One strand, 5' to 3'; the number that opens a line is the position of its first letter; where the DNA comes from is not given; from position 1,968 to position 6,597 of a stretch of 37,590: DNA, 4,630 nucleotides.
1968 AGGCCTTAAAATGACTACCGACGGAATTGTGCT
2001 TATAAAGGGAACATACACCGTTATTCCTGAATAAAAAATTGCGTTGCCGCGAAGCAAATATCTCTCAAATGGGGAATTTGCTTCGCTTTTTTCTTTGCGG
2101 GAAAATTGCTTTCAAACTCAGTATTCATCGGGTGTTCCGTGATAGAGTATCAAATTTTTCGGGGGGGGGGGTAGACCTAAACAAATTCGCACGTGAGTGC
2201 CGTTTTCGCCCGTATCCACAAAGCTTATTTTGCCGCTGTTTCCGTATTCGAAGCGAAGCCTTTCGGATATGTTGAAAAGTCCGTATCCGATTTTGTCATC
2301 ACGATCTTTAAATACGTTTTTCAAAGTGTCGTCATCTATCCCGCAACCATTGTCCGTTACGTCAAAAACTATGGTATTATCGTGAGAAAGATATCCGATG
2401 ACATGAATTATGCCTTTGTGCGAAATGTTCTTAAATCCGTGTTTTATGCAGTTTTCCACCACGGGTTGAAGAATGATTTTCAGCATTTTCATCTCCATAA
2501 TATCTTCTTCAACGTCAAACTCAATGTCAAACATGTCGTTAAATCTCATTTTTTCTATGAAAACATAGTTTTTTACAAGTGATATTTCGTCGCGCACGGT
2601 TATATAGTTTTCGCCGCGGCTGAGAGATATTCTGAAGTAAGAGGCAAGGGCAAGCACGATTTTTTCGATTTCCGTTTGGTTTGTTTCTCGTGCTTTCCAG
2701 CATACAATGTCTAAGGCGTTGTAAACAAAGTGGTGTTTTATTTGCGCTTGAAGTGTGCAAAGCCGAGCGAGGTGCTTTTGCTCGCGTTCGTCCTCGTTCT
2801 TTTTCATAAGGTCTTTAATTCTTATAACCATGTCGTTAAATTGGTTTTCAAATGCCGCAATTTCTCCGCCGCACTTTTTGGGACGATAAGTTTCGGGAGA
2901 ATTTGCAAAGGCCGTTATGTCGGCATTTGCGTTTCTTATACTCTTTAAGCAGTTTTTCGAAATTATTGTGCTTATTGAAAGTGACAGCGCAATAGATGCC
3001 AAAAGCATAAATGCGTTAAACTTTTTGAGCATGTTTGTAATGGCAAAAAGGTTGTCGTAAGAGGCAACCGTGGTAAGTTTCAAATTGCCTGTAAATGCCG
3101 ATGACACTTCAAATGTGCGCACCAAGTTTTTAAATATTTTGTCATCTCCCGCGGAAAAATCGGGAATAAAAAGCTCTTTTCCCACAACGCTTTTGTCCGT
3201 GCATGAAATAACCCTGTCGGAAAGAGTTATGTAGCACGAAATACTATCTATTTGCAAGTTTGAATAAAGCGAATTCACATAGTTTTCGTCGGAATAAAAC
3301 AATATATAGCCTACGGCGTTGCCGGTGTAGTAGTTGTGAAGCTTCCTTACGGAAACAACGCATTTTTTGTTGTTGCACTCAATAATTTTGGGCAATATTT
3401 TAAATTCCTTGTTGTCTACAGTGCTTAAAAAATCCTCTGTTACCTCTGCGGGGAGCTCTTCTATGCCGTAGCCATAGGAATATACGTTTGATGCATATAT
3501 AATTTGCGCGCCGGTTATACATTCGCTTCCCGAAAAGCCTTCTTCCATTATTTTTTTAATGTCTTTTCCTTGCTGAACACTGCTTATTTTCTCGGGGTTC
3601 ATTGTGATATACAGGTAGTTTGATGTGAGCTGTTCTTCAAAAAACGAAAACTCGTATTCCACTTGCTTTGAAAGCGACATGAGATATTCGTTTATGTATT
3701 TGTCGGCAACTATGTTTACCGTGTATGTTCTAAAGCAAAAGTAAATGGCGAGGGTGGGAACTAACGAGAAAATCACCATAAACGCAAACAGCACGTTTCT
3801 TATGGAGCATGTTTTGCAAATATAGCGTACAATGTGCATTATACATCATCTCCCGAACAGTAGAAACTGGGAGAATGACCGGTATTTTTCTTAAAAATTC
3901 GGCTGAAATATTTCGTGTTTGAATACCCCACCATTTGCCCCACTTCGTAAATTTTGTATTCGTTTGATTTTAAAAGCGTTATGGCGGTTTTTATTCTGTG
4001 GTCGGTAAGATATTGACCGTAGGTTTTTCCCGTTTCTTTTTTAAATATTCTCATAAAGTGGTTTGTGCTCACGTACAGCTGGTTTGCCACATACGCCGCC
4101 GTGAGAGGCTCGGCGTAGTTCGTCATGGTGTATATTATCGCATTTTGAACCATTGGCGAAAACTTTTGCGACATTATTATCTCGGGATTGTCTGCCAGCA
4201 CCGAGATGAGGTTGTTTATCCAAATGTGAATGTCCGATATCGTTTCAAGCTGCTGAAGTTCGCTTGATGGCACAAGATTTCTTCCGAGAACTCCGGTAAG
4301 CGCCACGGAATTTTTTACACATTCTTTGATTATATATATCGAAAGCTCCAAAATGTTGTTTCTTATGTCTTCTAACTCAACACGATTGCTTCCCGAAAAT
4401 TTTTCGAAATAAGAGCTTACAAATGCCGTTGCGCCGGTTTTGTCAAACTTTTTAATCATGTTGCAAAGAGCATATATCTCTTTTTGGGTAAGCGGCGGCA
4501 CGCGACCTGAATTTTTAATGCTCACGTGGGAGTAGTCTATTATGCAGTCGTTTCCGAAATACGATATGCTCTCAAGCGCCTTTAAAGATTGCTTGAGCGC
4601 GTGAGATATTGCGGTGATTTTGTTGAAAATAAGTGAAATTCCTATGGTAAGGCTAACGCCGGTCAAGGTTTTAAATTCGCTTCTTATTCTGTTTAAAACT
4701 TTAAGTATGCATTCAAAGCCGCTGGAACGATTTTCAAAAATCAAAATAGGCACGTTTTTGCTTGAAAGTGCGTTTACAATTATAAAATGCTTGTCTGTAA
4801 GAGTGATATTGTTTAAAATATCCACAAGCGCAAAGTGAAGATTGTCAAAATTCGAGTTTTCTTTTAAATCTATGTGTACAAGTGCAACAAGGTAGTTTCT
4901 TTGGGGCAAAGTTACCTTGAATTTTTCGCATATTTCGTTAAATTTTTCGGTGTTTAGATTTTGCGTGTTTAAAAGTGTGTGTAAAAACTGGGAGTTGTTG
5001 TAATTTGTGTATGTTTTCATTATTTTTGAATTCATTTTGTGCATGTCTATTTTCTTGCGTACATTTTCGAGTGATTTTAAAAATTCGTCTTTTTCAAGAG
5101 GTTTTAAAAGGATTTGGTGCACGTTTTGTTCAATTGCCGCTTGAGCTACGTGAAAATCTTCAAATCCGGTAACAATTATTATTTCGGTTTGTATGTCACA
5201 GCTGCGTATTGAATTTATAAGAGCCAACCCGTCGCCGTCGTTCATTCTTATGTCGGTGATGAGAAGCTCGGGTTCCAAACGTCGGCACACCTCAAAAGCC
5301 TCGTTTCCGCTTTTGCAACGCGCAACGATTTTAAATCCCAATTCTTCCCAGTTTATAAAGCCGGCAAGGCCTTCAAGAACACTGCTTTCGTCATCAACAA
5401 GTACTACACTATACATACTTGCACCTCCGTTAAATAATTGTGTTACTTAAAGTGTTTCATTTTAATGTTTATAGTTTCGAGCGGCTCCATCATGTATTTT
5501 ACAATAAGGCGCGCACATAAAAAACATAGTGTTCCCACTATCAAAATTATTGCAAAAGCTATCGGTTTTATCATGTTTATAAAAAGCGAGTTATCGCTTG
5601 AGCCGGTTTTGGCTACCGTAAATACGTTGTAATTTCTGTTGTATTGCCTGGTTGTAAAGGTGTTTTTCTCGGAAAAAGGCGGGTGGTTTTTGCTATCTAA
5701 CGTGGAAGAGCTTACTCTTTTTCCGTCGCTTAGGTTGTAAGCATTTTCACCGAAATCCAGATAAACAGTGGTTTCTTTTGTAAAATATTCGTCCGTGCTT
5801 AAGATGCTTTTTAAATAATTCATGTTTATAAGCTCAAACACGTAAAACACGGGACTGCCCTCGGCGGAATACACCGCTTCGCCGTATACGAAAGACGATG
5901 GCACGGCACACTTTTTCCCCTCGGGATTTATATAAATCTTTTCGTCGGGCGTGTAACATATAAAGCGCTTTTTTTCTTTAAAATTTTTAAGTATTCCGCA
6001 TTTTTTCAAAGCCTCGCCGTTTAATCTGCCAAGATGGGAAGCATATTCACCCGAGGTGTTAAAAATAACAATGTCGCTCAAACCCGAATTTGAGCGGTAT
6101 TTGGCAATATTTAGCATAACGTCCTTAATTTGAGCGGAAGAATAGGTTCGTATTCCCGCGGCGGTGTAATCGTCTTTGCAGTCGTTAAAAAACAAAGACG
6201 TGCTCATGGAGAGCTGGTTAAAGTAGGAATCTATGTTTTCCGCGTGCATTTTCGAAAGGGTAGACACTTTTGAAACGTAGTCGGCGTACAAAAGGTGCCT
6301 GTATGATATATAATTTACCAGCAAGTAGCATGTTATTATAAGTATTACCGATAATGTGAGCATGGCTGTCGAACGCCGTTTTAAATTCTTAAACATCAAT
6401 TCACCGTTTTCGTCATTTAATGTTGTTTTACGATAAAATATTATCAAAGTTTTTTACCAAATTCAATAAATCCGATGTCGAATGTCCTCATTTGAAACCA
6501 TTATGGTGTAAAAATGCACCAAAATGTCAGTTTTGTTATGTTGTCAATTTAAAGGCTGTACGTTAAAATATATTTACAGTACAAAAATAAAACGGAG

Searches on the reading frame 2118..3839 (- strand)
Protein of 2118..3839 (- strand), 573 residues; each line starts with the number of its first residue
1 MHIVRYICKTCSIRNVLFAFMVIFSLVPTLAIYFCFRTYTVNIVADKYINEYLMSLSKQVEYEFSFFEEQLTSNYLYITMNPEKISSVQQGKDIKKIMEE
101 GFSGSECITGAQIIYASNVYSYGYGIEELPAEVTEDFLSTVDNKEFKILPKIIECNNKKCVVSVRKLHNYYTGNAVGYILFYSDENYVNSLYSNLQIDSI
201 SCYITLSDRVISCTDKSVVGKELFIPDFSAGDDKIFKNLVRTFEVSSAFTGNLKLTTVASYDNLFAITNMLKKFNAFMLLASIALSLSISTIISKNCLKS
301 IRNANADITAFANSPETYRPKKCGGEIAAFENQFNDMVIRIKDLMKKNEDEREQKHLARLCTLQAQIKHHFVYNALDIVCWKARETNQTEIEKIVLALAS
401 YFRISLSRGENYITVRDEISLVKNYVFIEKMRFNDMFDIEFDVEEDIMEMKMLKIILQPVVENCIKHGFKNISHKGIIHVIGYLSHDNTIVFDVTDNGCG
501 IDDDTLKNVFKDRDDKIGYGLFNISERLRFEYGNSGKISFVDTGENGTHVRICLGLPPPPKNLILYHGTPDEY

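Call 4: search_protein_families(library=pfam, proteins=[window:2118-3839:-], max_evalue=0.001)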
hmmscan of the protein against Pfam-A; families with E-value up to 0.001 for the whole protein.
window:2118-3839:- (573 aa): 2 families
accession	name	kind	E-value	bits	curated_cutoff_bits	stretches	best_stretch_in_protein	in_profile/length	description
PF06580.19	His_kinase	-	2.7e-21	76.1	25.2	1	358-436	1-80/81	Histidine kinase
PF02518.31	HATPase_c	-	5.8e-10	40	26.4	1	453-556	6-109/111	Histidine kinase-, DNA gyrase B-, and HSP90-like ATPase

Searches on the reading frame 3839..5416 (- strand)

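Call 4: search_protein_families(library=pfam, proteins=[window:3839-5416:-], max_evalue=0.001)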
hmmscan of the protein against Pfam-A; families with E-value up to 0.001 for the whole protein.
window:3839-5416:- (525 aa): 3 families
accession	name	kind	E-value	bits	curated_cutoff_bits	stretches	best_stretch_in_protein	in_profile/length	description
PF00072.30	Response_reg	-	1.3e-21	77.2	30.2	1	4-116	1-110/111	Response regulator receiver domain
PF12833.13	HTH_18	-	1.7e-18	67.1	33.6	1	444-519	2-77/80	Helix-turn-helix domain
PF00165.29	HTH_AraC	-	1.1e-14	54.5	26.6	2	438-471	9-42/42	Bacterial regulatory helix-turn-helix proteins, AraC family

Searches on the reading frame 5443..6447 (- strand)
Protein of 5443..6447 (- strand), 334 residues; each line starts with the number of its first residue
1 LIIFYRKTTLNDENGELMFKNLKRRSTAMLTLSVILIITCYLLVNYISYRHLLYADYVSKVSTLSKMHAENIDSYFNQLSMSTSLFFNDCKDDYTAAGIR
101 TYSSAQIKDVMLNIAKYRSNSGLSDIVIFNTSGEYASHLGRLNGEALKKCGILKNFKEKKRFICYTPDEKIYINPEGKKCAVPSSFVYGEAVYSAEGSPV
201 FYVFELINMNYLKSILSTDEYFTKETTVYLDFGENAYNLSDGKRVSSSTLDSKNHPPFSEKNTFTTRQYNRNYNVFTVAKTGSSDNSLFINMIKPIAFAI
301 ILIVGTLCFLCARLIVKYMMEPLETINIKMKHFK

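Call 4: search_protein_families(library=pfam, proteins=[window:5443-6447:-], max_evalue=0.001)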
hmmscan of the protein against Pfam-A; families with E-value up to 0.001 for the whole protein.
window:5443-6447:- (334 aa): 0 families

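Call 8: search_protein_families(library=ncbifam, proteins=[window:5443-6447:-], max_evalue=0.01)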
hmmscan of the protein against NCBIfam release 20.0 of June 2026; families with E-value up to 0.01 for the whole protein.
window:5443-6447:- (334 aa): 0 families

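Call 106: search_solved_structures(query=window:5443-6393:-, max_evalue=1)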
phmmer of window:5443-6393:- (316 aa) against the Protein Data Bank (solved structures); distinct sequences matched with E-value up to 1: 0.
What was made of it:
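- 5443..6396 (-): ORF334: membrane-anchored protein of unknown function between the regulator and the SBP. No Pfam, NCBIfam or PDB hit (calls 4, 8, 106).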
